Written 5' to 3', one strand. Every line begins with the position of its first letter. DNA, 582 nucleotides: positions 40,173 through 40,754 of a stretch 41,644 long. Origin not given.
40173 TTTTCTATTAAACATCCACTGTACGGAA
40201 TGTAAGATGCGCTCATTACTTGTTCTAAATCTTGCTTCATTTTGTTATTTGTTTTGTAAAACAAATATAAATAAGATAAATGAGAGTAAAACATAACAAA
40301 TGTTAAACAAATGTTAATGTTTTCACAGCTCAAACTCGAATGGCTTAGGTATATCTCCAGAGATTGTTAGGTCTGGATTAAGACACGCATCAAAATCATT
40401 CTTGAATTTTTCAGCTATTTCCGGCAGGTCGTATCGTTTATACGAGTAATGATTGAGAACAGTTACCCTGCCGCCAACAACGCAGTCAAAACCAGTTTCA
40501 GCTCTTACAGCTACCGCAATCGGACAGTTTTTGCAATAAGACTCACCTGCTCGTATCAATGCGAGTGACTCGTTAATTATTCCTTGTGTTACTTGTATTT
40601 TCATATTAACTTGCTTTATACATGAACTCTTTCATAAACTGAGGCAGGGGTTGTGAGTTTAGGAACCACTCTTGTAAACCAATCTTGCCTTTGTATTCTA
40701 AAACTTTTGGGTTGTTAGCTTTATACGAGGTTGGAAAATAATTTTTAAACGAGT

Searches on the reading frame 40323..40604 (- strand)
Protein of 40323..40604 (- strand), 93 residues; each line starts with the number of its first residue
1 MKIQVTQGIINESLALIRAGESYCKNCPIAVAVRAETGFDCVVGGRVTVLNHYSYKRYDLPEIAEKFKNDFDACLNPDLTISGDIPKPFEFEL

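Call 30: search_protein_families(library=phrogs, proteins=[window:40323-40604:-], max_evalue=0.001)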
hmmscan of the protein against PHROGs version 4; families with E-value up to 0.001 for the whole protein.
window:40323-40604:- (93 aa): 1 family
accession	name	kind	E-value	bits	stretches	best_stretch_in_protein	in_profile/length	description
phrog_19191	-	unknown function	1.3e-07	32.9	1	1-93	1-84/91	-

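Call 64: search_protein_families(library=pfam, proteins=[window:40323-40604:-], max_evalue=0.1)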
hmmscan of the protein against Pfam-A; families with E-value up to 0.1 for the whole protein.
window:40323-40604:- (93 aa): 0 families
